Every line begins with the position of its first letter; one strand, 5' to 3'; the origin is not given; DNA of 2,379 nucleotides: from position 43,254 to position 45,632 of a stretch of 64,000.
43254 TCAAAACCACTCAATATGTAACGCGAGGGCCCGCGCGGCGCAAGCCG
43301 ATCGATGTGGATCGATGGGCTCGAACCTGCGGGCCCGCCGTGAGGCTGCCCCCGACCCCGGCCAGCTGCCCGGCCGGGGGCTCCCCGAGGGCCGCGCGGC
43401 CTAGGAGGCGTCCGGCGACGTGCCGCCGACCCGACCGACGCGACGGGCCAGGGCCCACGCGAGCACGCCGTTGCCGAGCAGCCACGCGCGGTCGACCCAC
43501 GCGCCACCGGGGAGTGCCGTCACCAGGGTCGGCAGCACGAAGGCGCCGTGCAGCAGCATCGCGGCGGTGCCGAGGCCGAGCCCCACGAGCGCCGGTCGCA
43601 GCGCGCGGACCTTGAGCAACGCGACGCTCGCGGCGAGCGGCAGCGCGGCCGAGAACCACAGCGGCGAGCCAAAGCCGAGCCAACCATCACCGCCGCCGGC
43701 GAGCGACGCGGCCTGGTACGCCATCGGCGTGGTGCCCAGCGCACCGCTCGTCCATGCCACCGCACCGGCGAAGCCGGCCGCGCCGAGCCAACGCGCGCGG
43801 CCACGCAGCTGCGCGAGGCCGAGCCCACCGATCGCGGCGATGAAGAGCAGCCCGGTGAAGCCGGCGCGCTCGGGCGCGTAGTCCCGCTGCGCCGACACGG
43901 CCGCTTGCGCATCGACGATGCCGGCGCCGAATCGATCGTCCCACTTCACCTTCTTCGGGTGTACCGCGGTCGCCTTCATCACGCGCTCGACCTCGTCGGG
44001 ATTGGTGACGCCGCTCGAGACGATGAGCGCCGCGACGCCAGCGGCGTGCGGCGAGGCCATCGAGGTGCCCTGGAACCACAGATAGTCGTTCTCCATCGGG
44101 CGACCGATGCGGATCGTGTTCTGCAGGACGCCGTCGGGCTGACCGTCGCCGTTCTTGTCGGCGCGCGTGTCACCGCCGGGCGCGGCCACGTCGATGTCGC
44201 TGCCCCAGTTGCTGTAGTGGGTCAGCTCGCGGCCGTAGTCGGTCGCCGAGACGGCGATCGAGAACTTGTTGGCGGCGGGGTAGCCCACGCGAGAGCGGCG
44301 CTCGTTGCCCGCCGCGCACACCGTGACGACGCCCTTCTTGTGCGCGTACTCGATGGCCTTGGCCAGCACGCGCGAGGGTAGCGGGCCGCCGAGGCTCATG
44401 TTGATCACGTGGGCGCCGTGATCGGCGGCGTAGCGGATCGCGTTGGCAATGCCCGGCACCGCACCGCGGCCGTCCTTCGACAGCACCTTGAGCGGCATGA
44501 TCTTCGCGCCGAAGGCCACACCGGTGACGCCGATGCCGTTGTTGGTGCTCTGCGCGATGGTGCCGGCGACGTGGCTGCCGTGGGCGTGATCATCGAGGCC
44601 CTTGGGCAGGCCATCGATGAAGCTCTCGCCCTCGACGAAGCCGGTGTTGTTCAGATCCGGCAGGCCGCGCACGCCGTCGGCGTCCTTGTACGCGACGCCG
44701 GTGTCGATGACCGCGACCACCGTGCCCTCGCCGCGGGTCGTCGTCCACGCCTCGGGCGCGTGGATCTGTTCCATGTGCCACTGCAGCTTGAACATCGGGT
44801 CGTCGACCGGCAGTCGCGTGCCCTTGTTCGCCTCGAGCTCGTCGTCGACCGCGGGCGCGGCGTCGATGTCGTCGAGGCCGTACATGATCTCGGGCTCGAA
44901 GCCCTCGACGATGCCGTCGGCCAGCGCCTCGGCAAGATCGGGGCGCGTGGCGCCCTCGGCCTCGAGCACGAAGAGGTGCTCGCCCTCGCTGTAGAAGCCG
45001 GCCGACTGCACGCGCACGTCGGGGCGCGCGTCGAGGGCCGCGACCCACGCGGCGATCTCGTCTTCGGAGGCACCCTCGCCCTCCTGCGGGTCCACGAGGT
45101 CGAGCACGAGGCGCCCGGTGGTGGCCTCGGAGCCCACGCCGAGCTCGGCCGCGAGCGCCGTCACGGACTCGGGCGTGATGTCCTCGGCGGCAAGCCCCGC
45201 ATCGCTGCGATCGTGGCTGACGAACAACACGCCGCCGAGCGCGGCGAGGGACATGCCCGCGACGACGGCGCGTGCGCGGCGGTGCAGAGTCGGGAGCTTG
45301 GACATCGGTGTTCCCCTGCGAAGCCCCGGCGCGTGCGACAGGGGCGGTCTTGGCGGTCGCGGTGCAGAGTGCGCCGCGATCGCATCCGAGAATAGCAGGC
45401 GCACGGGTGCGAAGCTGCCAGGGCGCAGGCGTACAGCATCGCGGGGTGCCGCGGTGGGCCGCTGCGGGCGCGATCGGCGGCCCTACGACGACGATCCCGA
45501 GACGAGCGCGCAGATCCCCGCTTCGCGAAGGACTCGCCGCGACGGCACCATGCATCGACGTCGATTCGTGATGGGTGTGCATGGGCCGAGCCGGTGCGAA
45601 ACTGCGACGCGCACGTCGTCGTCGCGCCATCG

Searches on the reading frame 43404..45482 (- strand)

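Call 86: search_protein_families(library=pfam, proteins=[window:43404-45482:-], max_evalue=0.0001)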
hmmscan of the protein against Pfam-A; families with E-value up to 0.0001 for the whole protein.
window:43404-45482:- (693 aa): 1 family
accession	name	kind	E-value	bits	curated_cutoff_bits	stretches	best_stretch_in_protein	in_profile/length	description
PF00082.27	Peptidase_S8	-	5.7e-54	183.8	21.8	1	251-521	1-288/288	Subtilase family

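Call 90: search_protein_families(library=ncbifam, proteins=[window:43407-45482:-], max_evalue=1)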
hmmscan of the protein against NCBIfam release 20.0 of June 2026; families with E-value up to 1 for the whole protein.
window:43407-45482:- (692 aa): 7 families
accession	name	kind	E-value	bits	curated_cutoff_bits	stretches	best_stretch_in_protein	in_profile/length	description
TIGR03921.1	T7SS_mycosin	equivalog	1.3e-60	205.4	278.75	1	241-537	2-291/353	type VII secretion-associated serine protease mycosin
NF033595.1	denti_PrtP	equivalog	1.4e-29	103.2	300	2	360-534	342-507/606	dentilisin complex serine proteinase subunit PrtP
NF049966.1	QH_SP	equivalog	1.5e-17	63.7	165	1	256-413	2-142/219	subtilisin-like serine protease QhpE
TIGR03895.1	protease_PatA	subfamily_domain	7.3e-14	51.4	421.05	1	301-530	1-226/606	PatA/PatG family cyanobactin maturation protease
NF040553.1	SGO_0316_fam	subfamily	3.1e-11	41.7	1400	2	294-396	353-466/1486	SGO_0316/SGO_0317 family LPXTG-anchored serine peptidase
NF040809.1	germ_prot_CspBA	exception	0.0036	15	1250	1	471-495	456-480/1099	bifunctional germination protease/germinant receptor pseudoprotease CspBA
NF040808.2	CspC_non_triad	exception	0.24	9.8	675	0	245-270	89-114/556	bile acid germinant receptor pseudoprotease CspC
